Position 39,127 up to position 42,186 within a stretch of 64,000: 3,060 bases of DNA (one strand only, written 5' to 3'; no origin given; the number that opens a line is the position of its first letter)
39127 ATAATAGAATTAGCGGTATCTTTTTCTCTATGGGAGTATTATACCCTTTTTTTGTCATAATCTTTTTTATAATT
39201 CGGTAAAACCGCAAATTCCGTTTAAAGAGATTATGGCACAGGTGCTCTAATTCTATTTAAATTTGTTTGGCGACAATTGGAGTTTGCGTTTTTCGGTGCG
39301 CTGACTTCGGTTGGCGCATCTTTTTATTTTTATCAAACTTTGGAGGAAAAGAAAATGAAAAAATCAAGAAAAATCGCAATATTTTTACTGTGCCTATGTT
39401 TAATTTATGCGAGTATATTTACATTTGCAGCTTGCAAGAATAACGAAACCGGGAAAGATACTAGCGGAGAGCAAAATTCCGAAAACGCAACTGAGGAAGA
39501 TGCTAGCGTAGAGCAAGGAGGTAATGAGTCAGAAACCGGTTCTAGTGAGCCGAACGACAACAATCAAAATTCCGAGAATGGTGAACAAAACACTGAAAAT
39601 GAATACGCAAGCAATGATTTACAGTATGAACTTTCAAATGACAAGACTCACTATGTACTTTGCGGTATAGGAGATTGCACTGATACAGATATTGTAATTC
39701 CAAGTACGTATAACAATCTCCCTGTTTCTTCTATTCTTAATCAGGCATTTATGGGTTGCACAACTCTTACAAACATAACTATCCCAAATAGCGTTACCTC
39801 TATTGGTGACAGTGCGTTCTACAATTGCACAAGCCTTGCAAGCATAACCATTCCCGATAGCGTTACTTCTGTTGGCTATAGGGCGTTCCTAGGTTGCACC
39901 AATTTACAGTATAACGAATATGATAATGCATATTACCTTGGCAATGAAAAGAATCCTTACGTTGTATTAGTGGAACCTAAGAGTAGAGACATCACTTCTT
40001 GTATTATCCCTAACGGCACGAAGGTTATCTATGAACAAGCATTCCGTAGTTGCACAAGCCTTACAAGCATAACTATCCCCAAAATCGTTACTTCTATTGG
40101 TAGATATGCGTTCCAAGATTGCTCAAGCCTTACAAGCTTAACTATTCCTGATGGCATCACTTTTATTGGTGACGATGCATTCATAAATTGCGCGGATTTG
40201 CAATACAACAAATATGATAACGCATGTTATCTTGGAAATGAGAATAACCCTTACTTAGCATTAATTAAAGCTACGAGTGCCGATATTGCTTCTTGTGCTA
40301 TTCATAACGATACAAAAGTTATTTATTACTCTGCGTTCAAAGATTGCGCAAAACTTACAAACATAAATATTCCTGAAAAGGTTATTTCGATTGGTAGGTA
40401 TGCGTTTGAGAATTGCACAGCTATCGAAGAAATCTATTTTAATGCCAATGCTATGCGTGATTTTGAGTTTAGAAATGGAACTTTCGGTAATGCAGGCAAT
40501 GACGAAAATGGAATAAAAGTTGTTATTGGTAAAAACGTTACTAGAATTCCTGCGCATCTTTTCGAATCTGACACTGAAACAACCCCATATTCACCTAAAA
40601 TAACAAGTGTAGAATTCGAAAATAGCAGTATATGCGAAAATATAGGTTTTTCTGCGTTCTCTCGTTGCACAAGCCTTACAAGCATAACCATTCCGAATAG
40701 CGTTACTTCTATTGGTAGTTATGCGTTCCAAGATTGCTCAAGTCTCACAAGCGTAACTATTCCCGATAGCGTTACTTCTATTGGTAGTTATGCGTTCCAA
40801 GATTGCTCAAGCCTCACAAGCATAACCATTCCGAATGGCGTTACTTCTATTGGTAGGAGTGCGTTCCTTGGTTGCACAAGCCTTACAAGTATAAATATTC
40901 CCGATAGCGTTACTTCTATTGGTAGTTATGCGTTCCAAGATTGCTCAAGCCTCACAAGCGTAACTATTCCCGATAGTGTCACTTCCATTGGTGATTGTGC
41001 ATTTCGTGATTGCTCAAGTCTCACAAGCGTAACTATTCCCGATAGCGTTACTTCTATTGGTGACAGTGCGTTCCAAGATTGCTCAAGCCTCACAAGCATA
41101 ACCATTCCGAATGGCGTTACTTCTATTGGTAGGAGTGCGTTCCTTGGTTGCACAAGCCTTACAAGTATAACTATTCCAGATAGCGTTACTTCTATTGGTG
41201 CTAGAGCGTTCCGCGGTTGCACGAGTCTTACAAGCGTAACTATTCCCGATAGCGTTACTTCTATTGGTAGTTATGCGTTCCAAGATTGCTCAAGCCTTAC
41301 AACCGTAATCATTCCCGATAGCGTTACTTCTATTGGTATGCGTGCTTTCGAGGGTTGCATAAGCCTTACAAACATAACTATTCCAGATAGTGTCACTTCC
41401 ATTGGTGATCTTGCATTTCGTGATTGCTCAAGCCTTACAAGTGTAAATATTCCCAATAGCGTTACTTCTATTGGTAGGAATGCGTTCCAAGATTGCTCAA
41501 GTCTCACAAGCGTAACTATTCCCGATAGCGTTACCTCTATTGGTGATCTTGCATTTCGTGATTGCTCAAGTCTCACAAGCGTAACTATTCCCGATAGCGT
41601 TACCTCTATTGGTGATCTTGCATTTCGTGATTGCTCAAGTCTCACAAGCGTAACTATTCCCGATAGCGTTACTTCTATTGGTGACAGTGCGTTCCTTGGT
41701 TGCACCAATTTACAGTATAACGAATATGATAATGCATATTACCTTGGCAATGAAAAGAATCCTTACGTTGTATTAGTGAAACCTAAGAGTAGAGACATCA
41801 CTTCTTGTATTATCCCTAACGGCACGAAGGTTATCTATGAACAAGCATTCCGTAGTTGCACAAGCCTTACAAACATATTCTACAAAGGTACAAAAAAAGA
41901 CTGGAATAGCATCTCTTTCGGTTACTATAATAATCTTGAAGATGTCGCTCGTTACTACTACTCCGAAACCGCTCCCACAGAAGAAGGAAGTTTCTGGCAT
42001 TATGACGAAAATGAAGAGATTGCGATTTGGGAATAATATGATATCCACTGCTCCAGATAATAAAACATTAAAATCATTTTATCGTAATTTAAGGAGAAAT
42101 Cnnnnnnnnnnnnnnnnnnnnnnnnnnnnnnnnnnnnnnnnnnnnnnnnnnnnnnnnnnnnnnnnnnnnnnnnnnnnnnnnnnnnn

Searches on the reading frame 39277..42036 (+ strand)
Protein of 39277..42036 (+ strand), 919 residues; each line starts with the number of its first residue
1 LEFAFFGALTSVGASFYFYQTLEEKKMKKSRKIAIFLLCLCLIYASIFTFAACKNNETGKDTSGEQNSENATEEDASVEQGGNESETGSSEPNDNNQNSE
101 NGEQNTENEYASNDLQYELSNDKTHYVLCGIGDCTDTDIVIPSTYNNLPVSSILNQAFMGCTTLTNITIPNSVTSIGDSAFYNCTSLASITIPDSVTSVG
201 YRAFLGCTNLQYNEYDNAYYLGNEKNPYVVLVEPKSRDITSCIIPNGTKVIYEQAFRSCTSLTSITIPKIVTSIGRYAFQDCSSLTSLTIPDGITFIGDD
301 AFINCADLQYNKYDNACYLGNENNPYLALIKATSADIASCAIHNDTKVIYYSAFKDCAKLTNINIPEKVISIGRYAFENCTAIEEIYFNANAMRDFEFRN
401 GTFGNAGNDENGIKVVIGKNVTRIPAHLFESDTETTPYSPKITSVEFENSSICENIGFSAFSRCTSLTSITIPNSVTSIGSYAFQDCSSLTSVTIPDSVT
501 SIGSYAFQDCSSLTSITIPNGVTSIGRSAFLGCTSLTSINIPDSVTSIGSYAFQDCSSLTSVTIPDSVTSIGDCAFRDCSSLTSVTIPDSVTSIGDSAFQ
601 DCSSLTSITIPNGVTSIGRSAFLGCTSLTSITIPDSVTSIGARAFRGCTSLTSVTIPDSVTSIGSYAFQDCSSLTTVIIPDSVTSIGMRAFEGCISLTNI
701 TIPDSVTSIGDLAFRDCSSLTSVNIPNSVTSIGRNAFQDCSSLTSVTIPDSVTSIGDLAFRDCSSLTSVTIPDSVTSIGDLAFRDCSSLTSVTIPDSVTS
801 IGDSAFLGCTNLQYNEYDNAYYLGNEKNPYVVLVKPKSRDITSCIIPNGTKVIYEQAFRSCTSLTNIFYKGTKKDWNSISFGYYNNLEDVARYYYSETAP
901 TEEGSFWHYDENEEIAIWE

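Call 24: search_protein_families(library=ncbifam, proteins=[window:39277-42036:+], max_evalue=1e-10)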
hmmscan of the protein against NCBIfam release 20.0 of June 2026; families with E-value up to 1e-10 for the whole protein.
window:39277-42036:+ (919 aa): 3 families
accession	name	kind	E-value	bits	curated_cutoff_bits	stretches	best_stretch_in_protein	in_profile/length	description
NF047961.1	adhesin_HupY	equivalog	3.3e-94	316.7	1250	5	512-600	187-274/978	leucine-rich repeat adhesin HupY/LrrG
NF045861.1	glide_Gli349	exception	1.6e-59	200.9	1750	1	534-609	2677-2750/3169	gliding machinery surface structure protein Gli349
TIGR02167.2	Liste_lipo_26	repeat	6.2e-31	105.6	30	0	507-520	2-15/26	PARCEL repeat-containing surface protein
